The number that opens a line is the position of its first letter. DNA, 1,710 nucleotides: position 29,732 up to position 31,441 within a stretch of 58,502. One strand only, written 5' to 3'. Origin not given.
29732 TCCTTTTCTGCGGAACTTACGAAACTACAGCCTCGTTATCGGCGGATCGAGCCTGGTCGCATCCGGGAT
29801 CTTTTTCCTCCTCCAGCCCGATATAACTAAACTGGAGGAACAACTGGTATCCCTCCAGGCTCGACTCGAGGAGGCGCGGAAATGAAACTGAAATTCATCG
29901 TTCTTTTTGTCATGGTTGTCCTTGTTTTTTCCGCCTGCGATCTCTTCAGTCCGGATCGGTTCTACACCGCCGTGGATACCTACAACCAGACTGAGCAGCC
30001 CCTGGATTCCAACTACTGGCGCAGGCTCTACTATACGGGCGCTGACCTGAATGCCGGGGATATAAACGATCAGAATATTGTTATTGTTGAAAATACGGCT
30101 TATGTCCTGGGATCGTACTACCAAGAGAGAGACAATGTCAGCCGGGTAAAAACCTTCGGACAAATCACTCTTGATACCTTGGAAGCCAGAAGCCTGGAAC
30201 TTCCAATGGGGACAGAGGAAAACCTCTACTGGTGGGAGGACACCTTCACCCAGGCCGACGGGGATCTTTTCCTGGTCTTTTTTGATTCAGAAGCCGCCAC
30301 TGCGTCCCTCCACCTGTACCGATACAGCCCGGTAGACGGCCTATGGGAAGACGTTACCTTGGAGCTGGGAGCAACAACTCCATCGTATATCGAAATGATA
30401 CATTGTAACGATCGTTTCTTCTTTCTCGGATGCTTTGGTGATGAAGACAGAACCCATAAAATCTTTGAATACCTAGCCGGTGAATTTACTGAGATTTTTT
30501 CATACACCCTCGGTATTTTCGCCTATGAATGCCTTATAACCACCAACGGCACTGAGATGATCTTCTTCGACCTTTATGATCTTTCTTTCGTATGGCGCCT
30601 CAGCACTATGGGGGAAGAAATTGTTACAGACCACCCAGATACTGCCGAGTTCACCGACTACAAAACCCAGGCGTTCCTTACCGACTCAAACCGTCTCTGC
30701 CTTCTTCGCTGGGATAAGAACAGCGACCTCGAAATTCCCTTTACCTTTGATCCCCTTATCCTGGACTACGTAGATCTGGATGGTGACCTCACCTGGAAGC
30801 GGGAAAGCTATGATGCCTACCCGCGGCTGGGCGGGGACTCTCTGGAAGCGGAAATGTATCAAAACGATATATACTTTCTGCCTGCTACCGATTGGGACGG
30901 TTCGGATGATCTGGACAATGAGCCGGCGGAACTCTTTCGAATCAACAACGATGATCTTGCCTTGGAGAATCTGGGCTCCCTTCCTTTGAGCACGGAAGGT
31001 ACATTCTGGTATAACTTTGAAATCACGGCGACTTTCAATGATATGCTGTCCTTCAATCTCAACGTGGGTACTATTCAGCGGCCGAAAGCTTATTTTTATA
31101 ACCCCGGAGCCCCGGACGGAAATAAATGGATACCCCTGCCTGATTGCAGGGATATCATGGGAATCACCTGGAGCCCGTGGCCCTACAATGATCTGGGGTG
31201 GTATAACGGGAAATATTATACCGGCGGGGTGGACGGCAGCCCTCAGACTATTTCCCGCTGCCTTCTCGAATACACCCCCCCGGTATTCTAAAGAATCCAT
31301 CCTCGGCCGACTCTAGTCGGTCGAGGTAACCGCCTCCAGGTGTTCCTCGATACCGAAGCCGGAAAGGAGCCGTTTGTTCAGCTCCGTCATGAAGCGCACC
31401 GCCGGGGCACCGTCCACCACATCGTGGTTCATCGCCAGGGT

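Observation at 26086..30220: Eight copies of the word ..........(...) packed into 4.2 kb, both between and inside genes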

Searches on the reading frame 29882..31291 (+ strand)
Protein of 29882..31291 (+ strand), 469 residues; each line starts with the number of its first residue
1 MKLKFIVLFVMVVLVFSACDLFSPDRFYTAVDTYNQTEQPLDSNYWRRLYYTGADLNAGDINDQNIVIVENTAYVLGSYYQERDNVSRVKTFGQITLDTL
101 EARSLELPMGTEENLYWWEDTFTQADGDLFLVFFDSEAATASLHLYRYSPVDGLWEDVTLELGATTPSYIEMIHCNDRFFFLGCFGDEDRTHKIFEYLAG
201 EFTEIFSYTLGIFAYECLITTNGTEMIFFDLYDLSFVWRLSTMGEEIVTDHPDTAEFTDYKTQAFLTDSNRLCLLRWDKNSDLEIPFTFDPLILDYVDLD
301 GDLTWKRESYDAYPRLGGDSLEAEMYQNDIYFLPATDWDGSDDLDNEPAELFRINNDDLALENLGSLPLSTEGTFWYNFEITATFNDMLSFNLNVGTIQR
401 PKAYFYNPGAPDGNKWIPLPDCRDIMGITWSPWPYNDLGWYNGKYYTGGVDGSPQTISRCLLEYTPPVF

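Call 8: search_protein_families(library=pfam, proteins=[window:29882-31291:+], max_evalue=0.01)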
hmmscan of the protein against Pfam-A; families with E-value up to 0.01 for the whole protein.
window:29882-31291:+ (469 aa): 0 families

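Call 27: find_homologous_proteins(query=window:29882-31291:+, max_evalue=1e-10)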
Query window:29882-31291:+ (469 aa): 3 proteins with E <= 1e-10 among 3001 candidates.
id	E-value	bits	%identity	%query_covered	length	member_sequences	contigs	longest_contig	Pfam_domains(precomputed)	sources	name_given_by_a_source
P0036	0.0e+0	1104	100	100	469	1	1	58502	-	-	-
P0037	1.3e-101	359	41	98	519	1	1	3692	-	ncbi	-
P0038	1.4e-72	263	43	72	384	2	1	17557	-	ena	-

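Call 92: find_encoding_contigs(protein=P0038, flank=10000, max_places=2)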
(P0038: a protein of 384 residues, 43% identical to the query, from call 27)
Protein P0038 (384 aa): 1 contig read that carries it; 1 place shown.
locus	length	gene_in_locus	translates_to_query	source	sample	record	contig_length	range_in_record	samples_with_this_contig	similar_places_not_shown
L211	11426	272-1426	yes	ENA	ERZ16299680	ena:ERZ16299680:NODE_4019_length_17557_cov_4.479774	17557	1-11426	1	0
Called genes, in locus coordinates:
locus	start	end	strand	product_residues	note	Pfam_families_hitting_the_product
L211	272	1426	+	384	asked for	-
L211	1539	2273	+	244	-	PF13646:HEAT_2 (faint), PF02985:HEAT (faint)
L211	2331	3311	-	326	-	PF00005:ABC_tran, PF13304:AAA_21 (faint), PF08352:oligo_HPY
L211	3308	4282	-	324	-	PF00005:ABC_tran, PF08352:oligo_HPY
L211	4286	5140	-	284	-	PF00795:CN_hydrolase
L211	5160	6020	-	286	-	PF12911:OppC_N, PF00528:BPD_transp_1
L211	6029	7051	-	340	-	PF19300:BPD_transp_1_N, PF00528:BPD_transp_1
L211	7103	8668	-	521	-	PF00496:SBP_bac_5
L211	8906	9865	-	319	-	PF00165:HTH_AraC (weak), PF12833:HTH_18, PF00165:HTH_AraC, PF06445:GyrI-like, PF14526:Cass2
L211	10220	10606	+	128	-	-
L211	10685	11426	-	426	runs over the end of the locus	PF01553:Acyltransferase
